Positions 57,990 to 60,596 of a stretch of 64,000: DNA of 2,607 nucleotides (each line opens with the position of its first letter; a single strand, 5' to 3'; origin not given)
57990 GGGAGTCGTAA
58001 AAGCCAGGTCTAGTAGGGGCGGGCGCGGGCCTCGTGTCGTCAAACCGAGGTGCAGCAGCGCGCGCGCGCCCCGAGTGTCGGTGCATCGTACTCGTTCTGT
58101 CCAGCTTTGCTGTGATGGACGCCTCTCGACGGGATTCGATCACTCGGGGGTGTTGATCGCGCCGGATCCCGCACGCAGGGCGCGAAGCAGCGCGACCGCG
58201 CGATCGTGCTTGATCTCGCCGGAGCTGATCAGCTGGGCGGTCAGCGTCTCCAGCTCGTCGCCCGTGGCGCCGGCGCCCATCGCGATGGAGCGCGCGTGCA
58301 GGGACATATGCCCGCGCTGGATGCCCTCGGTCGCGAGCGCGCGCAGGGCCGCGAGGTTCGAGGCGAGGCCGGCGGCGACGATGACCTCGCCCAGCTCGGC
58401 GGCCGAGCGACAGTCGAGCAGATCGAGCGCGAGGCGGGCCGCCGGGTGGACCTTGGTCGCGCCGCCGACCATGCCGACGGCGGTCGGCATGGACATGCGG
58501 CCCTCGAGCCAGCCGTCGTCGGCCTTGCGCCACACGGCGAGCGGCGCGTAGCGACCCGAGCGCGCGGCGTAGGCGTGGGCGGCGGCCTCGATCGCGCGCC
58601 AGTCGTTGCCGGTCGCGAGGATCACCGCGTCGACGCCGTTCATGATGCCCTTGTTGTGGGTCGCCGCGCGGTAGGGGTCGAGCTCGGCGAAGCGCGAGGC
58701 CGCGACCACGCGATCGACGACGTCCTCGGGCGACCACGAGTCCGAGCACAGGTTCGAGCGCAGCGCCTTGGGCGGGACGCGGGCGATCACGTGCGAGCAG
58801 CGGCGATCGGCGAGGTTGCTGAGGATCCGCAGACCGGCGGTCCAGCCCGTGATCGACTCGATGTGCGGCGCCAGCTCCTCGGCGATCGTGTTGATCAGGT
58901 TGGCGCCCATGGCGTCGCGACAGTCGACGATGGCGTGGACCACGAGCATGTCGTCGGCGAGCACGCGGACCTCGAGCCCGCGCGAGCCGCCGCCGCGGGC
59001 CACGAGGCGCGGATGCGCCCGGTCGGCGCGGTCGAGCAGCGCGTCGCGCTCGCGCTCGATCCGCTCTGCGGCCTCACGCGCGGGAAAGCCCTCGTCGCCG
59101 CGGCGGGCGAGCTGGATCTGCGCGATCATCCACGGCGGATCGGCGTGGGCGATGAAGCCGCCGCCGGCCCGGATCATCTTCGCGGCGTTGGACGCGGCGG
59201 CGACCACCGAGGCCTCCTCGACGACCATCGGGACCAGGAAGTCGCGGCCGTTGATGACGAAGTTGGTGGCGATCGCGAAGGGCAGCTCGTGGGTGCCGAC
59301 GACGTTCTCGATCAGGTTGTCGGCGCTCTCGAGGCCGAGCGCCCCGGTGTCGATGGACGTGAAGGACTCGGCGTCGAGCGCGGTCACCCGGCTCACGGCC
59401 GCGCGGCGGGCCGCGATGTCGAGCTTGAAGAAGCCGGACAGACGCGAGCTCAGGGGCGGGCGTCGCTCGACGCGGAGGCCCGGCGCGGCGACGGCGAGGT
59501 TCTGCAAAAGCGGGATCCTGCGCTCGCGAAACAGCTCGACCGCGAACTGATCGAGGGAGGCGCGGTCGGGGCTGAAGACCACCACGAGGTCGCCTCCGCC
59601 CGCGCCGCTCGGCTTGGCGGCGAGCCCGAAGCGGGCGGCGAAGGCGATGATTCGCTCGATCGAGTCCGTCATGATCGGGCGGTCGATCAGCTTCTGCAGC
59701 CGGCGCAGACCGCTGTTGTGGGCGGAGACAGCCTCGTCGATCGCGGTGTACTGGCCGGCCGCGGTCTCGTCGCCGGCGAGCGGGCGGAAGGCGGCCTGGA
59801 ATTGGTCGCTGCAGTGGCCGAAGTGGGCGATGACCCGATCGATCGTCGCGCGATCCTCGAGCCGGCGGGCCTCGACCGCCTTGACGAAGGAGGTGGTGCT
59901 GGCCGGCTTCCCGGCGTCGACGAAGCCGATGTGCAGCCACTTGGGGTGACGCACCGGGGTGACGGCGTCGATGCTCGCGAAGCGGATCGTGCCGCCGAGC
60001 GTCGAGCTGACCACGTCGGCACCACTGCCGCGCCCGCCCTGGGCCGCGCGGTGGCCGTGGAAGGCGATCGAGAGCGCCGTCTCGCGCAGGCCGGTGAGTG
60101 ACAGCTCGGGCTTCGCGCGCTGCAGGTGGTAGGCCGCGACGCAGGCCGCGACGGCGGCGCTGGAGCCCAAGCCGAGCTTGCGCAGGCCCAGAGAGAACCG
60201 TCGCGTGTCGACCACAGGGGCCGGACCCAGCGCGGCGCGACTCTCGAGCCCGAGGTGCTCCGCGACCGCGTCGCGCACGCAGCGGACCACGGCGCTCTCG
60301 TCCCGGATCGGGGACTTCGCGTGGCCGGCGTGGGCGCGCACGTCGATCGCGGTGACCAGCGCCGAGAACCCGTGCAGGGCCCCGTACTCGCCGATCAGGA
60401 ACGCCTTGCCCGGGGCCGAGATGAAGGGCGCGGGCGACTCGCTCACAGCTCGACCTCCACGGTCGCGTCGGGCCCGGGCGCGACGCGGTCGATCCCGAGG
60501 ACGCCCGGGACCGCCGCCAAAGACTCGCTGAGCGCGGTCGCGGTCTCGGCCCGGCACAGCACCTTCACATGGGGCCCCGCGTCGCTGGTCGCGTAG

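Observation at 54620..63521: Contiguous mevalonate-to-squalene super-operon: fni-mvk-mvaD-pmk/hmgr followed by hpnC-hpnD-hpnE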

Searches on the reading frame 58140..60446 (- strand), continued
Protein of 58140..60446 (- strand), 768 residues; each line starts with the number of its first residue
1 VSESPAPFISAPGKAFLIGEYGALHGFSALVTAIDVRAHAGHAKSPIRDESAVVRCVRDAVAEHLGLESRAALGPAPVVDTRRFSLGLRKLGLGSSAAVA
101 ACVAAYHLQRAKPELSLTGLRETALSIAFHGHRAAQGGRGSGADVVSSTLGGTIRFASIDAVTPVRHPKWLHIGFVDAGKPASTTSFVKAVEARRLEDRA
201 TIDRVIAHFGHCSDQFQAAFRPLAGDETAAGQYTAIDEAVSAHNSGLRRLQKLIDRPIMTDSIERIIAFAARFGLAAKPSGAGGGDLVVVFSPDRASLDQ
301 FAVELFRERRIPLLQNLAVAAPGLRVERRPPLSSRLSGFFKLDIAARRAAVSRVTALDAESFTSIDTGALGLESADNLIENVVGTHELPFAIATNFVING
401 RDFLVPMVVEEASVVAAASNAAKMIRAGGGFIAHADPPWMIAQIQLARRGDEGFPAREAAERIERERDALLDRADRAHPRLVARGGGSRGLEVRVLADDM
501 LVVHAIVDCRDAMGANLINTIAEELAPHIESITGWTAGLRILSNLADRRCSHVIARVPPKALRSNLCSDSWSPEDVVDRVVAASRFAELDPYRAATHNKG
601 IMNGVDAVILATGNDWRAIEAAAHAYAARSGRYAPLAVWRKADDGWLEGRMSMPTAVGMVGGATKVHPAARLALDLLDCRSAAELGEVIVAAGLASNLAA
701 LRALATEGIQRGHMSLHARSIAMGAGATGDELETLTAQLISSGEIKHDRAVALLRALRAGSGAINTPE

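Call 67: search_protein_families(library=pfam, proteins=[L044:15566-16771:+, L012:15964-17241:+, L017:15472-16680:+, L002:15925-17709:-, L002:17841-18887:-, L004:16605-18371:+, L003:16625-18313:+, L048:15591-16892:-, L044:5012-6865:-, L048:4913-6808:-], max_evalue=0.00001)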
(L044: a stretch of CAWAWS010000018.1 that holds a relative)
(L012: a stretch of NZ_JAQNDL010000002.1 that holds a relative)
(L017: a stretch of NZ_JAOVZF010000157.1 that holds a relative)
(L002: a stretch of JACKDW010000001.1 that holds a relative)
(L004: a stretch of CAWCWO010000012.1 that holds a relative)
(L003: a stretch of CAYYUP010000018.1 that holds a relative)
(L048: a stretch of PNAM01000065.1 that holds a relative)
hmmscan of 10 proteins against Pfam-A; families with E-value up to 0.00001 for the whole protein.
L044:15566-16771:+ (401 aa): 6 families
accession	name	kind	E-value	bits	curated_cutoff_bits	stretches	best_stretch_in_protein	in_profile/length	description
PF01494.25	FAD_binding_3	-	1.9e-30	106.8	22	1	22-356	4-349/349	FAD binding domain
PF01593.30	Amino_oxidase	-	1.8e-07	31.3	19.8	0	124-172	205-253/443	Flavin containing amine oxidoreductase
PF13450.12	NAD_binding_8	-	6e-07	30.1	21.9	1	24-52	1-29/68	NAD(P)-binding Rossmann-like domain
PF01266.30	DAO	-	9.6e-07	29.1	27.9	1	21-72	1-55/353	FAD dependent oxidoreductase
PF07992.20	Pyr_redox_2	-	3.6e-06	27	26.1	0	21-50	2-31/291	Pyridine nucleotide-disulphide oxidoreductase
PF05834.18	Lycopene_cycl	-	8.1e-06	25.6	23.4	0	22-186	2-152/380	Lycopene cyclase protein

L012:15964-17241:+ (425 aa): 2 families
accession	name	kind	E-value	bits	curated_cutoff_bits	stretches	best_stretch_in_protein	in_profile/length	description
PF02784.22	Orn_Arg_deC_N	-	2.3e-40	138.9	23.4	1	47-288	6-246/247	Pyridoxal-dependent decarboxylase, pyridoxal binding domain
PF00278.28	Orn_DAP_Arg_deC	-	1.1e-07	32.4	23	1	270-381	5-95/95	Pyridoxal-dependent decarboxylase, C-terminal sheet domain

L017:15472-16680:+ (402 aa): 2 families
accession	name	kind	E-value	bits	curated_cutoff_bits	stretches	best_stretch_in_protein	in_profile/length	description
PF00924.24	MS_channel_2nd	-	2.6e-17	63.1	20.2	1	235-300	2-67/68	Mechanosensitive ion channel, beta-domain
PF21082.3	MS_channel_3rd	-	2.9e-09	37.7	21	1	314-388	8-87/88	Mechanosensitive ion channel MscS, C-terminal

L002:15925-17709:- (594 aa): 0 families

L002:17841-18887:- (348 aa): 0 families

L004:16605-18371:+ (588 aa): 1 family
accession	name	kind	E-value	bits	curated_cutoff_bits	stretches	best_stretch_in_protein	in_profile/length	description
PF02321.23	OEP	-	5.7e-29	101.7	22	2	384-576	2-187/187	Outer membrane efflux protein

L003:16625-18313:+ (562 aa): 1 family
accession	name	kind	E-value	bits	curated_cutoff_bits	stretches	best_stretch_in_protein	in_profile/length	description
PF02321.23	OEP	-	1e-30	107.4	22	2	366-555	5-187/187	Outer membrane efflux protein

L048:15591-16892:- (433 aa): 9 families
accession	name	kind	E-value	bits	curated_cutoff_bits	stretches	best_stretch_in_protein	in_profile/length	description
PF12002.13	MgsA_C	-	5.2e-55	186.3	27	1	278-430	1-166/167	MgsA AAA+ ATPase C terminal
PF16193.11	AAA_assoc_2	-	5.4e-25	87.9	34.3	1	198-277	4-81/81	AAA C-terminal domain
PF00004.35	AAA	-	2.5e-18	67.2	21.2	1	61-169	1-126/131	ATPase family associated with various cellular activities (AAA)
PF05496.18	RuvB_N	-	5.6e-13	49.4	27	1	29-147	1-116/159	Holliday junction DNA helicase RuvB P-loop domain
PF13191.12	AAA_16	-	4.5e-09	37.5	32.6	0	49-86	15-55/167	AAA ATPase domain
PF07728.20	AAA_5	-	1.1e-07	32.3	22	1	61-147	2-98/139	AAA domain (dynein-related subfamily)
PF13401.12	AAA_22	-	1.1e-06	29.4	27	0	60-133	7-84/130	AAA domain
PF01078.27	Mg_chelatase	-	2.2e-06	27.7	20.3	0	60-79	24-43/207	Magnesium chelatase, subunit ChlI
PF00158.32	Sigma54_activat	-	4.2e-06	27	20.2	0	62-154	26-132/168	Sigma-54 interaction domain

L044:5012-6865:- (617 aa): 8 families
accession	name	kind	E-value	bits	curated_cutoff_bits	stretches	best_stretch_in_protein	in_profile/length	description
PF02518.31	HATPase_c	-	5.1e-25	88.5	26.4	1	514-616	2-109/111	Histidine kinase-, DNA gyrase B-, and HSP90-like ATPase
PF08448.16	PAS_4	-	1.4e-12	48.2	23.1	1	277-387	1-110/110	PAS fold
PF00512.31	HisKA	-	1.8e-11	44.3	26.9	1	408-470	2-63/66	His Kinase A (phospho-acceptor) domain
PF13492.12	GAF_3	-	8.7e-10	39.5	27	1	10-161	7-128/129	GAF domain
PF13426.13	PAS_9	-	1.6e-09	38.4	27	1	282-384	2-103/103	PAS domain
PF00989.32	PAS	-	1.8e-07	31.6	22.6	1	271-381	1-112/113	PAS fold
PF13185.12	GAF_2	-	3e-07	31.2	28.6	1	9-157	8-132/136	GAF domain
PF13581.12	HATPase_c_2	-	5.1e-06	27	27.4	0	513-611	24-124/127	Histidine kinase-like ATPase domain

L048:4913-6808:- (631 aa): 9 families
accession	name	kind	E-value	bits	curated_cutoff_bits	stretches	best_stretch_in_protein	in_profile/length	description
PF02518.31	HATPase_c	-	2e-24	86.6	26.4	1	524-630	2-109/111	Histidine kinase-, DNA gyrase B-, and HSP90-like ATPase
PF13426.13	PAS_9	-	2.2e-11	44.4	27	1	292-395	1-103/103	PAS domain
PF00989.32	PAS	-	9.3e-11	42.2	22.6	1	282-392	1-112/113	PAS fold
PF00512.31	HisKA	-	3e-10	40.4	26.9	1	419-481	2-63/66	His Kinase A (phospho-acceptor) domain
PF13185.12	GAF_2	-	5.9e-09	36.7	28.6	1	17-164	9-132/136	GAF domain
PF01590.32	GAF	-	1.1e-08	36.1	22.4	1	19-165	9-131/133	GAF domain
PF08448.16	PAS_4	-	6.3e-08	33.3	23.1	1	290-398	3-110/110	PAS fold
PF13492.12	GAF_3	-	3e-07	31.3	27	1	115-168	75-128/129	GAF domain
PF13581.12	HATPase_c_2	-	8.1e-06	26.3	27.4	0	525-625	29-124/127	Histidine kinase-like ATPase domain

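Call 68: search_protein_families(library=ncbifam, proteins=[L003:18360-18974:+, L003:18997-20850:+, L003:20843-22231:+, L044:15566-16771:+], max_evalue=0.001)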
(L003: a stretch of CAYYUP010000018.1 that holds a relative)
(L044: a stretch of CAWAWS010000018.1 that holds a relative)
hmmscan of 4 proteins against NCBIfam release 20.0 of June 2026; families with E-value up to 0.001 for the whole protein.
L003:18360-18974:+ (204 aa): 2 families
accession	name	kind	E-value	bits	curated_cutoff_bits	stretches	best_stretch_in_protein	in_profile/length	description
TIGR03481.1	HpnM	hypoth_equivalog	1.2e-16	60.6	160.1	1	19-202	20-200/200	hopanoid biosynthesis associated membrane protein HpnM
NF011697.0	PRK15117.1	equivalog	3e-06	27.2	195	1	151-194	155-198/211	phospholipid-binding protein MlaC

L003:18997-20850:+ (617 aa): 0 families

L003:20843-22231:+ (462 aa): 3 families
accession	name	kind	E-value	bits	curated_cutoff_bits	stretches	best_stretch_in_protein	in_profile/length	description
NF001419.0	PRK00293.1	subfamily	5.6e-78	262.9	330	1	48-424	169-549/574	protein-disulfide reductase DsbD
NF045694.1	seleno_TsoB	exception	1e-68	231.9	805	1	41-417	175-541/572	rhodanese/DsbD fusion-like selenoprotein TsoB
TIGR01068.1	thioredoxin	equivalog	0.00012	22.2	96.8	1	350-398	13-58/101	thioredoxin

L044:15566-16771:+ (401 aa): 81 families (the best 25 are shown)
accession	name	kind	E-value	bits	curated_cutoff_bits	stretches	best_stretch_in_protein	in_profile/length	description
NF005243.0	PRK06753.1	equivalog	1.3e-75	254.6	365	1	21-387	2-362/374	hypothetical protein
NF033623.1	urate_HpxO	equivalog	1.7e-64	218.1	500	1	22-356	2-339/381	FAD-dependent urate hydroxylase HpxO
NF005313.0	PRK06847.1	subfamily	8.9e-64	215.8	372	1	16-364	1-352/375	hypothetical protein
NF005720.0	PRK07538.1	subfamily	6.7e-50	170.2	400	1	21-355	4-360/418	hypothetical protein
NF006021.0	PRK08163.1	equivalog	3.2e-47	161.4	459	2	18-203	4-192/398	3-hydroxybenzoate 6-monooxygenase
NF005566.0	PRK07236.1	subfamily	3.3e-43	148.1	333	2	18-201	5-178/386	hypothetical protein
TIGR01988.1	Ubi-OHases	subfamily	6.1e-31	107.6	224.65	2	288-381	272-371/387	ubiquinone biosynthesis hydroxylase, UbiH/UbiF/VisC/COQ6 family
TIGR03219.1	salicylate_mono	equivalog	4.3e-30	104.7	446.35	2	21-200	2-187/414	salicylate 1-monooxygenase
NF005761.0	PRK07588.1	equivalog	2.7e-29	102.3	454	1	21-355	2-341/392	FAD-binding domain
NF005062.0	PRK06475.1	equivalog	8.6e-26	90.7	524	2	289-392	287-389/401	FAD-binding protein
NF005788.0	PRK07608.1-3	equivalog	3.2e-24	85.4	478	2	288-383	273-373/388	UbiH/UbiF family hydroxylase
NF033476.1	tet_destruct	subfamily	2.7e-23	82.6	550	2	18-184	2-166/386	tetracycline destructase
NF005452.0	PRK07045.1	equivalog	6.7e-23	81.2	397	1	22-354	8-349/388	putative monooxygenase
NF005691.0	PRK07494.1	equivalog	5e-21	74.7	459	2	21-191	10-183/404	UbiH/UbiF family hydroxylase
NF004829.0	PRK06183.1-3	subfamily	1.3e-20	73.7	390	2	290-379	284-376/520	bifunctional 3-(3-hydroxy-phenyl)propionate/3-hydroxycinnamic acid hydroxylase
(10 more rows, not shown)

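Call 83: find_encoding_contigs(protein=P0002, flank=10000, max_places=3)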
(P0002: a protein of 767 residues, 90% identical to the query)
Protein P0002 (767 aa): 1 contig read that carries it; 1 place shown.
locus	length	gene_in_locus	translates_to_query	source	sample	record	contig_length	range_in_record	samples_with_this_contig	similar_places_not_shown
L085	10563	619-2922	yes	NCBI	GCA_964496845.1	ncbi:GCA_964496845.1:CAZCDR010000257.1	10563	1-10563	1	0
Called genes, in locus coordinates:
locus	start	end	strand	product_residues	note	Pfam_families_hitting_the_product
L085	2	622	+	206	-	?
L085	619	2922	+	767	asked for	PF00288:GHMP_kinases_N (weak), PF08544:GHMP_kinases_C, PF00368:HMG-CoA_red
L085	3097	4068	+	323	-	PF00494:SQS_PSY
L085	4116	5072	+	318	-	PF00494:SQS_PSY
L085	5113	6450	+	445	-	PF00890:FAD_binding_2, PF01266:DAO, PF01593:Amino_oxidase, PF03486:HI0933_like (faint), PF07992:Pyr_redox_2 (faint), PF12831:FAD_oxidored (weak), PF13450:NAD_binding_8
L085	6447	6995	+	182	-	-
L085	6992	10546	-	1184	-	-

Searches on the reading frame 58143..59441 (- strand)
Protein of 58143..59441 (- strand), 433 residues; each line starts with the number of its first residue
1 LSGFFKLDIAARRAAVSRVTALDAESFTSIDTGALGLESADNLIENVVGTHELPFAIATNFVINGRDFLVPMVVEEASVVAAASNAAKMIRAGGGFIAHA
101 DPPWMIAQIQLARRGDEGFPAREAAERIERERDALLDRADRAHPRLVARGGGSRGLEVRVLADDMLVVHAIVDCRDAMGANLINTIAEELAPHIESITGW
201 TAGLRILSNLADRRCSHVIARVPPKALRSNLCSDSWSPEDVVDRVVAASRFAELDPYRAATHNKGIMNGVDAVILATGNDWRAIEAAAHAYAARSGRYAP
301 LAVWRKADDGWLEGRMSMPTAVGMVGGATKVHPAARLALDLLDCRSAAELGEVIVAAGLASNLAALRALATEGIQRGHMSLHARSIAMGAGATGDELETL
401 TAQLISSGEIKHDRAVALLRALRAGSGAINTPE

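Call 18: search_solved_structures(query=window:58143-59441:-, max_evalue=0.001, show_alignments=1)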
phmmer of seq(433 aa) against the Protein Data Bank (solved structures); distinct sequences matched with E-value up to 0.001: 15.
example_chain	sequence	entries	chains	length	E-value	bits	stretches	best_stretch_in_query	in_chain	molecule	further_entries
1qax_A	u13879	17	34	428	8.1e-122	410.3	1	3-423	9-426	PROTEIN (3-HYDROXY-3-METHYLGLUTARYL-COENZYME A REDUCTASE) | 3-hydroxy-3-methylglutaryl-coenzyme A reductase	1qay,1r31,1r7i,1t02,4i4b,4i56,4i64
6dio_A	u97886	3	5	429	1.7e-119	402.7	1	6-424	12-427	3-hydroxy-3-methylglutaryl coenzyme A reductase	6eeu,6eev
6p7k_A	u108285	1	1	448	4.6e-119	401.2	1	6-421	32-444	3-hydroxy-3-methylglutaryl coenzyme A reductase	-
9v7y_A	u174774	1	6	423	7.1e-119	400.6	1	7-419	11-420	3-hydroxy-3-methylglutaryl coenzyme A reductase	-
5wpj_A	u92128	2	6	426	2.2e-89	303.5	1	4-423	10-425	3-hydroxy-3-methylglutaryl coenzyme A reductase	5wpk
3qae_A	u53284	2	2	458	9.5e-89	301.4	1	4-423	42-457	3-hydroxy-3-methylglutaryl-coenzyme a reductase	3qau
7m3h_A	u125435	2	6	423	1.2e-85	291.3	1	3-423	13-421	Hydroxymethylglutaryl-CoA reductase, degradative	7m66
7m1z_A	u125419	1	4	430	1.2e-85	291.2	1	3-423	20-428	acetyl-CoA C-acetyltransferase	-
7n7s_A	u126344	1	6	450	2.3e-62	214.6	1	42-423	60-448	Hydroxymethylglutaryl-CoA reductase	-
9zw9_A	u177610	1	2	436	3.4e-49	171.2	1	41-386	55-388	Probable 3-hydroxy-3-methylglutaryl-coenzyme A reductase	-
9zw6_A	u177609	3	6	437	3.5e-49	171.1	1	41-386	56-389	Probable 3-hydroxy-3-methylglutaryl-coenzyme A reductase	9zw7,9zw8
6hr7_A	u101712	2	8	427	7e-06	28.5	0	307-381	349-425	HMG-CoA reductase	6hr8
8ecg_A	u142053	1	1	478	0.00019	23.8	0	9-96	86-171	3-hydroxy-3-methylglutaryl-coenzyme A reductase 1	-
7uli_AAA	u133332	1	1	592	0.00039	22.8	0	9-96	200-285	3-hydroxy-3-methylglutaryl-coenzyme A reductase 1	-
1dq8_A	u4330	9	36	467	0.00093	21.5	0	44-99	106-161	PROTEIN (HMG-COA REDUCTASE) | HMG-COA REDUCTASE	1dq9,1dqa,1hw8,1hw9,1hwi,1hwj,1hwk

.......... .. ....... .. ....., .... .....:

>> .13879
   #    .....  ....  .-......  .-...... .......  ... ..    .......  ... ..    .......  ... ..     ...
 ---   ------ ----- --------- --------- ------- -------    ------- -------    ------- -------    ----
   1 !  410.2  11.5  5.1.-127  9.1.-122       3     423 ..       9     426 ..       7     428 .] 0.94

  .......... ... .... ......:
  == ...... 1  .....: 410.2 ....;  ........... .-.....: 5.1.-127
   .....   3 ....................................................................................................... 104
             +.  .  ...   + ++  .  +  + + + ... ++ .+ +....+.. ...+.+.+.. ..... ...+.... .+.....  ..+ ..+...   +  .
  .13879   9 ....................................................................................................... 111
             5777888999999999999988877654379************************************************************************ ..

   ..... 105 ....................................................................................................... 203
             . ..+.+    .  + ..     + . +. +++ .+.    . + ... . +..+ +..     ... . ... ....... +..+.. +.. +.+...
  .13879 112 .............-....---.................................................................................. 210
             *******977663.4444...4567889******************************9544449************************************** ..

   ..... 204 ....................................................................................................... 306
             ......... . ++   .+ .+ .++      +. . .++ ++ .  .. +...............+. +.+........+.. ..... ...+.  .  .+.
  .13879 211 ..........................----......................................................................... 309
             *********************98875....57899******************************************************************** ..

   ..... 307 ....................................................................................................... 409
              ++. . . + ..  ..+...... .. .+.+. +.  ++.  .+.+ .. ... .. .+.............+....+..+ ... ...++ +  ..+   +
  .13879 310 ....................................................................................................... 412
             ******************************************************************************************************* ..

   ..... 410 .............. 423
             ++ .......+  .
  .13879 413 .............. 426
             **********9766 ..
